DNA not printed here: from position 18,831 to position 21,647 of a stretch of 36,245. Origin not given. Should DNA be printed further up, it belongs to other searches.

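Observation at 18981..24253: Tandem paralogous giant proteins with the architecture CNB-CNB-rhodanese-long coiled coil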

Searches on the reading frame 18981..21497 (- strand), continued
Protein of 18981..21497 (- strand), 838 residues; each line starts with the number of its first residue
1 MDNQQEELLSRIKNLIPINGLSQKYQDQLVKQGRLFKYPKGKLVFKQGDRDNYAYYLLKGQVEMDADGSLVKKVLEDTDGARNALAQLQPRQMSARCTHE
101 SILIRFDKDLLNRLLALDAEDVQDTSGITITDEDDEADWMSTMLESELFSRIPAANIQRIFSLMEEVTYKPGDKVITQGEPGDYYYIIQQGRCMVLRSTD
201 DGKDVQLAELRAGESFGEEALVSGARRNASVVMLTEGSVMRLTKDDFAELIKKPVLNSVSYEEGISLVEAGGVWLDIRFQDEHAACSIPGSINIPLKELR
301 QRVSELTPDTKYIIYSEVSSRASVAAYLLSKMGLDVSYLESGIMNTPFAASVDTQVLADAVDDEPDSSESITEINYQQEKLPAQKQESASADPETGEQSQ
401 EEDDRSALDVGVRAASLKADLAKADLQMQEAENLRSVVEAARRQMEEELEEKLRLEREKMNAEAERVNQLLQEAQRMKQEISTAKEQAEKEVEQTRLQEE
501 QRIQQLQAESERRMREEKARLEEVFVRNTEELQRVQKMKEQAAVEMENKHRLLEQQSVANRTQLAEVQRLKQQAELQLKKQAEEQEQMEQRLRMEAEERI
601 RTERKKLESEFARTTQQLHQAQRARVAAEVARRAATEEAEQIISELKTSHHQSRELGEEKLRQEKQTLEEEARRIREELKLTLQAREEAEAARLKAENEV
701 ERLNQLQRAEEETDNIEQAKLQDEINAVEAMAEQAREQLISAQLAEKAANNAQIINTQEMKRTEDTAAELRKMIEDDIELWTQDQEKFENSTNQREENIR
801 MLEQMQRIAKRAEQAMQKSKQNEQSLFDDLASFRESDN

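Call 18: find_related_loci(query=A1, collection=genome_contigs, flank=8000)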
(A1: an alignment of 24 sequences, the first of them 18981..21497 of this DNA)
Query A1 (838 aa) in genome_contigs; peptide patterns used: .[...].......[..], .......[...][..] (x = any residue, [..] = any of these).
600 stretches matched a pattern (row limit reached: there are more); 570 encode a relative of the query (tblastn E <= 1e-3); the best 80 are kept; 80 distinct loci.
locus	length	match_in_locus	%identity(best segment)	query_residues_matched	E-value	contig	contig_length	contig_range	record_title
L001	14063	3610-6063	37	1-832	2e-145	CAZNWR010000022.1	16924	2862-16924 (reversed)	MAG TPA_asm: uncultured Enterobacteriaceae bacterium isolate binchicken_co224_242 genome assembly, contig: NODE_3182_len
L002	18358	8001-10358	40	12-830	1e-150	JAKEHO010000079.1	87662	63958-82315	MAG: Gammaproteobacteria bacterium isolate PMV_7.24 PMV_7.24.k101_725820, whole genome shotgun sequence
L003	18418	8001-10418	35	1-832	2e-134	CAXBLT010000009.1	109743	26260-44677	MAG TPA_asm: uncultured Gammaproteobacteria bacterium isolate ERR2762121_binner13_Refined_69 genome assembly, contig: ER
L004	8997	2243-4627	36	6-831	2e-134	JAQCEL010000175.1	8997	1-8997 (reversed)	MAG: Proteobacteria bacterium isolate casp40-mb.114 NODE_18124_length_8997_cov_0.073500, whole genome shotgun sequence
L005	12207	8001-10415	35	1-832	4e-134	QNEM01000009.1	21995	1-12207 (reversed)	MAG: Gammaproteobacteria bacterium isolate B40_G6 B40_Guay6_scaffold_00878, whole genome shotgun sequence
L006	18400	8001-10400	36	1-831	1e-132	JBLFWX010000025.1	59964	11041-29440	MAG: Gammaproteobacteria bacterium isolate 3300053785_120 Ga0535658_0000584, whole genome shotgun sequence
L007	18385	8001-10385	36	6-831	1e-132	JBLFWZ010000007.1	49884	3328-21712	MAG: Gammaproteobacteria bacterium isolate 3300053785_116 Ga0535658_0000902, whole genome shotgun sequence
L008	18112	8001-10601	37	12-739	8e-130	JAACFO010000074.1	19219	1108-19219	MAG: Gammaproteobacteria bacterium isolate bin.98 scaffold_1401, whole genome shotgun sequence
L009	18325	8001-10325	35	1-831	4e-124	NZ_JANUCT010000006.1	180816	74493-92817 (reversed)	Methylohalomonas lacus strain HMT 1 Ga0466805_06, whole genome shotgun sequence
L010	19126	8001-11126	50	1-693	2e-121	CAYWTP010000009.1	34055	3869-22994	MAG TPA_asm: uncultured Ectothiorhodospiraceae bacterium isolate SRP214966_co3_144 genome assembly, contig: NODE_1292_le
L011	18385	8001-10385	34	1-832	4e-119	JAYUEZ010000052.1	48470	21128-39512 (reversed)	MAG: Gammaproteobacteria bacterium isolate GFS_7618 GFS_7618_51, whole genome shotgun sequence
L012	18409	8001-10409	32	12-832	9e-119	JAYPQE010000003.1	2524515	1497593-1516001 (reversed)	MAG: Candidatus Eutrophobius brisbanensis isolate SD3109_NP_maxbin_bins.tsv.086 contig_7445_pilon, whole genome shotgun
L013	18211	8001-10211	35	1-775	4e-129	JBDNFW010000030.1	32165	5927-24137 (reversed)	MAG: Gammaproteobacteria bacterium isolate concoct.158.ELB k141_349261, whole genome shotgun sequence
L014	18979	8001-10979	41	6-712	4e-116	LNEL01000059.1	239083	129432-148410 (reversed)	MAG: Gammaproteobacteria bacterium Ga0077536 Ga0077536_147.1, whole genome shotgun sequence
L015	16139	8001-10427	35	1-832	1e-122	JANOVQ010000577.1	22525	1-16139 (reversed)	MAG: Pseudomonadota bacterium isolate VAR_35_metabat_593 VAR_35_k141_4633543, whole genome shotgun sequence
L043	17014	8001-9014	42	4-343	2e-83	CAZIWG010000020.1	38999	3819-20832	MAG TPA_asm: uncultured Granulosicoccaceae bacterium isolate SRP128015_co3_116 genome assembly, contig: NODE_768_length_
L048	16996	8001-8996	43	12-342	2e-81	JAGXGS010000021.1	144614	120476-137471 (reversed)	MAG: Thiogranum sp. isolate LH_M44 k141_279296, whole genome shotgun sequence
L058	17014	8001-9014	40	12-350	4e-78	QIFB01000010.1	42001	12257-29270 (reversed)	MAG: Gammaproteobacteria bacterium isolate SZUA-186 Ga0063294_10000262, whole genome shotgun sequence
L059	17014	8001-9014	39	10-348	5e-78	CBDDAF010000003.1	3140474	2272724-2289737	MAG: Gammaproteobacteria bacterium isolate 2d973ff8-7951-42ef-854c-d078a0e890bc genome assembly, contig: contig_3, whole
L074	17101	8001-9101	38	12-382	2e-77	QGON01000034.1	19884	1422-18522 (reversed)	MAG: bacterium endosymbiont of Escarpia laminata isolate MRB-2015-B NODE_38_length_19884_cov_14.2548_ID_7489, whole geno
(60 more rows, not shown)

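Call 25: list_cluster_members(proteins=[P0001, P0002, P0009, P0067])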
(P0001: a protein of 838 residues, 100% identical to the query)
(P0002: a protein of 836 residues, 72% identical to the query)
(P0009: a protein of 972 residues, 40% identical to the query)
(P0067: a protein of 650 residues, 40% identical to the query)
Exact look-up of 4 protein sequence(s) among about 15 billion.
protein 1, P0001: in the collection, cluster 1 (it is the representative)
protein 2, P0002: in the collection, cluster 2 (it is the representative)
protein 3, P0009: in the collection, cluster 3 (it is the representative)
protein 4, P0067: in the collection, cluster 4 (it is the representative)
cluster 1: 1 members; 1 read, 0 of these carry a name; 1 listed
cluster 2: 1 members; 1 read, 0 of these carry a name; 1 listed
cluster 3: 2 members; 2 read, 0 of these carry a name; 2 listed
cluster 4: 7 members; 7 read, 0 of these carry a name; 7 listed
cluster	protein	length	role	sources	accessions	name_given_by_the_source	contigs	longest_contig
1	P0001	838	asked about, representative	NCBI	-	-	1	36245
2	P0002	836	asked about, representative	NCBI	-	-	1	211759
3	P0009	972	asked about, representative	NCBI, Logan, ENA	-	-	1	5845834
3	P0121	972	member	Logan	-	-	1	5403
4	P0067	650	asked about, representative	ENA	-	-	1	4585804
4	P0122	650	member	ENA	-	-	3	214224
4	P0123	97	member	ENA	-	-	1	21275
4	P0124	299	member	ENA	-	-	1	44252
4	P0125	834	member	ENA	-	-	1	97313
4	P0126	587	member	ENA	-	-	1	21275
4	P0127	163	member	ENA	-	-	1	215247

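Call 26: find_encoding_contigs(protein=P0002, flank=10000, max_places=2)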
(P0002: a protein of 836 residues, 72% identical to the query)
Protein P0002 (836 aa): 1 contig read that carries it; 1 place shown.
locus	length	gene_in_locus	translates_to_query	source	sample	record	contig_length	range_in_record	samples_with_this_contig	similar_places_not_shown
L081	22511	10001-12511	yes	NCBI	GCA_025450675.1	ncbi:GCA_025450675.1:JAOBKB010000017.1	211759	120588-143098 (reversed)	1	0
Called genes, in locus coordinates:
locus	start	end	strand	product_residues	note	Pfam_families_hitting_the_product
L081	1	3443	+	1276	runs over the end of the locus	PF07793:DUF1631, PF26671:DUF1631_2nd, PF26670:DUF1631_C, PF00990:GGDEF, PF00563:EAL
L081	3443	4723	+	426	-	PF00069:Pkinase, PF07714:PK_Tyr_Ser-Thr, PF00027:cNMP_binding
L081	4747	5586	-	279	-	PF00072:Response_reg, PF08447:PAS_3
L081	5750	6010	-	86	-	-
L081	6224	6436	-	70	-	PF04325:DUF465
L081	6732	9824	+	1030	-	PF00027:cNMP_binding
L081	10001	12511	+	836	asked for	PF00027:cNMP_binding, PF00581:Rhodanese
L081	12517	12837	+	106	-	PF01722:BolA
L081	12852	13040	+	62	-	-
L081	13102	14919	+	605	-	PF00664:ABC_membrane, PF00005:ABC_tran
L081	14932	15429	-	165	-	PF00027:cNMP_binding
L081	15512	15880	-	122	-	-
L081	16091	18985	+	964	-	PF00675:Peptidase_M16, PF05193:Peptidase_M16_C, PF16187:Peptidase_M16_M, PF05193:Peptidase_M16_C, PF22456:PqqF-like_C_4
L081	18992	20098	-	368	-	PF00817:IMS, PF11798:IMS_HHH (weak), PF11799:IMS_C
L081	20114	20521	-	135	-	PF00583:Acetyltransf_1, PF13673:Acetyltransf_10, PF13508:Acetyltransf_7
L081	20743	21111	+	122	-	PF18602:Rap1a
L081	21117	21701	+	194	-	PF01553:Acyltransferase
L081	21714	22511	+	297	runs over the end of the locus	PF01171:ATP_bind_3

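Call 27: find_encoding_contigs(protein=P0009, flank=8000, max_places=2)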
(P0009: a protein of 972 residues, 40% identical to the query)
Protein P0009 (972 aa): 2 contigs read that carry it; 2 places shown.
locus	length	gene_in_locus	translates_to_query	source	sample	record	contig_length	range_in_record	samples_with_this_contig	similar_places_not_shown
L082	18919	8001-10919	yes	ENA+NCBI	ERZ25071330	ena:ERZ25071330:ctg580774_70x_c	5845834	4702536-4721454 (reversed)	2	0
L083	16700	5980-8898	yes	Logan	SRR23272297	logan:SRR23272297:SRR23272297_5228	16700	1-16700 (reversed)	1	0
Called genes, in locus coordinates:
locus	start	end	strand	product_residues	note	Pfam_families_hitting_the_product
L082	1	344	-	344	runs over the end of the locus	-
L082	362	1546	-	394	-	PF05762:VWA_CoxE (faint)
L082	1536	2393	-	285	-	PF00158:Sigma54_activat (faint), PF13401:AAA_22, PF00004:AAA, PF07724:AAA_2, PF07728:AAA_5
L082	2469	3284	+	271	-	-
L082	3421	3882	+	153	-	-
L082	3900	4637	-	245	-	PF06764:DUF1223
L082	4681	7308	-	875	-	PF00027:cNMP_binding, PF00581:Rhodanese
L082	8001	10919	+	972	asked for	PF00027:cNMP_binding, PF00581:Rhodanese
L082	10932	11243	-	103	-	PF11743:DUF3301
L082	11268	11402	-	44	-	PF14255:Zn_ribbon_21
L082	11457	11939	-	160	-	PF04461:YajQ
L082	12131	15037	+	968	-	PF00675:Peptidase_M16, PF05193:Peptidase_M16_C, PF08367:M16C_assoc, PF22516:PreP_C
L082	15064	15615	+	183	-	-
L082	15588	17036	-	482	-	-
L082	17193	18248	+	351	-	PF01636:APH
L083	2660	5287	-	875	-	PF00027:cNMP_binding, PF00581:Rhodanese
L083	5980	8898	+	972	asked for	PF00027:cNMP_binding, PF00581:Rhodanese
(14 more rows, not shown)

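Call 39: predict_structure(alignment_id=A2)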
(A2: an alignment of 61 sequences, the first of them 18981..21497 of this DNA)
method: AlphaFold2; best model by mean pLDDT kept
length: 838 residues; sequences in the alignment: 61
mean_pLDDT: 80.7   pTM: 0.39
mean pLDDT of the five models: 80.7, 75.7, 75.4, 73.8, 71.5
residues with pLDDT >= 90: 290; 70-90: 394; 50-70: 88; < 50: 66
segments of 3 or more residues with pLDDT < 50: 123-135, 355-395, 449-451
pLDDT, mean of each block of 10 residues (from residue 1): 70 90 90 94 96 94 96 94 87 96 94 86 42 59 91 94 97 97 96 95 93 94 94 97 97 96 97 97 93 95 95 96 96 96 87 49 38 34 35 50 78 84 82 77 59 58 78 83 86 87 87 84 82 78 77 64 60 78 80 82 82 85 86 87 83 78 77 79 81 84 78 64 83 83 80 74 64 61 51 68 86 86 81 67
secondary structure, 60 per line:
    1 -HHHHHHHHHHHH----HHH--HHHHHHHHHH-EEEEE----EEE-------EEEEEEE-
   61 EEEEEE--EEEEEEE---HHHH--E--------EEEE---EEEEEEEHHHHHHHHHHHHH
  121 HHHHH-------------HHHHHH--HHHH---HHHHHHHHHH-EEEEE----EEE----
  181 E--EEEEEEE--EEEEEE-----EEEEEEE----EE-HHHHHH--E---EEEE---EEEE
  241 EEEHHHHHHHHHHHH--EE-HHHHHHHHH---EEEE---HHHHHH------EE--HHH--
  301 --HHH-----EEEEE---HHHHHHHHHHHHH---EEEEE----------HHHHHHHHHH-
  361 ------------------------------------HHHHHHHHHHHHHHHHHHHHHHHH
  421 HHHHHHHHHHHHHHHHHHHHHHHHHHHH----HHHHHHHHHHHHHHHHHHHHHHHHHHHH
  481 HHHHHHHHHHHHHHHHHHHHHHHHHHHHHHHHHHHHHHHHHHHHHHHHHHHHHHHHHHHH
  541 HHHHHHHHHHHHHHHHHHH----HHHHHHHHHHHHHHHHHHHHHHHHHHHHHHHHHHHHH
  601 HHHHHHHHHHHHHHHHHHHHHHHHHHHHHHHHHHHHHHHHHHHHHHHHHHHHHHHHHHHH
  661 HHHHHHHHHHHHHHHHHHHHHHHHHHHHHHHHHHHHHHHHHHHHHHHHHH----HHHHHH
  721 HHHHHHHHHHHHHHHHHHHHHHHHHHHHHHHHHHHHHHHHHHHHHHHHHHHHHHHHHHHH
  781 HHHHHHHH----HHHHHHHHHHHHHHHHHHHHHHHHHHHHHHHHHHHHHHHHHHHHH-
elements in order (helices of 4 or more, strands of 3 or more residues): H2-13 H23-32 E34-38 E43-45 E53-59 E61-66 E69-75 H79-82 E94-97 E101-107 H108-125 H139-144 H147-150 H154-163 E165-169 E174-176 E184-190 E193-198 E204-210 H218-223 E230-233 E237-243 H244-255 H261-269 E273-276 H280-285 E311-315 H319-331 E335-339 H350-359 H397-448 H453-559 H564-710 H715-788 H793-837

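Call 42: fold_search(model_id=the predicted structure, library=pdb)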
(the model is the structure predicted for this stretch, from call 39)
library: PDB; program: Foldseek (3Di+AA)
matches with E <= 10: 978; with E <= 0.001: 674
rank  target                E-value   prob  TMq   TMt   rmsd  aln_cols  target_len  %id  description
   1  6h4g_A                5.7e-19  1.00  0.13  0.39  18.7       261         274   18  Regulatory subunit of a cAMP-independent protein kinase A from Trypanosoma brucei: E311A, T318R, V319A mutant bound to (released 2019-08-14)
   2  4z07_C                6.0e-19  1.00  0.13  0.42  18.2       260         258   20  Co-crystal structure of the tandem CNB (CNB-A/B) domains of human PKG I beta with cGMP (released 2016-04-13)
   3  2qcs_B                6.4e-19  1.00  0.13  0.36  18.0       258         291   18  A complex structure between the Catalytic and Regulatory subunit of Protein Kinase A that represents the inhibited sta (released 2007-11-06)
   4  6no7_D                7.2e-19  1.00  0.13  0.36  18.0       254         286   19  Crystal Structure of the full-length wild-type PKA RIa Holoenzyme (released 2019-07-24)
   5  4x6r_B                7.6e-19  1.00  0.13  0.35  18.0       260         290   18  An Isoform-specific Myristylation Switch Targets RIIb PKA Holoenzymes to Membranes (released 2015-07-22)
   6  4z07_A                1.3e-18  1.00  0.13  0.41  18.2       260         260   20  Co-crystal structure of the tandem CNB (CNB-A/B) domains of human PKG I beta with cGMP (released 2016-04-13)
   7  5j3u                  1.7e-18  1.00  0.13  0.42  19.8       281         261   18  Co-crystal structure of the regulatory domain of Toxoplasma gondii PKA with cAMP (released 2016-04-20)
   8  1ne4                  1.8e-18  1.00  0.13  0.40  19.1       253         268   19  Crystal Structure of Rp-cAMP Binding R1a Subunit of cAMP-dependent Protein Kinase (released 2004-01-13)
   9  6no7_F                2.6e-18  1.00  0.13  0.36  17.8       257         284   19  Crystal Structure of the full-length wild-type PKA RIa Holoenzyme (released 2019-07-24)
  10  6hyq_C                3.1e-18  1.00  0.13  0.38  18.9       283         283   17  Regulatory subunit of a cAMP-independent protein kinase A from Trypanosoma cruzi bound to guanosine (released 2019-11-13)
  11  6flo_B                3.7e-18  1.00  0.13  0.40  18.8       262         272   18  Regulatory subunit of a cAMP-independent protein kinase A from Trypanosoma brucei at 2.1 Angstrom resolution (released 2019-08-14)
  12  7lv3_B                3.9e-18  1.00  0.14  0.19  20.8       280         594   18  Crystal structure of human protein kinase G (PKG) R-C complex in inhibited state (released 2022-08-24)
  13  1rl3_B                6.2e-18  1.00  0.13  0.42  19.2       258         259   19  Crystal structure of cAMP-free R1a subunit of PKA (released 2004-07-06)
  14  6no7_B                6.2e-18  1.00  0.13  0.36  17.8       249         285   19  Crystal Structure of the full-length wild-type PKA RIa Holoenzyme (released 2019-07-24)
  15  6byr_B                6.6e-18  1.00  0.13  0.35  18.0       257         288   19  Structures of the PKA RI alpha holoenzyme with the FLHCC driver J-PKAc alpha or native PKAc alpha (released 2019-04-03)
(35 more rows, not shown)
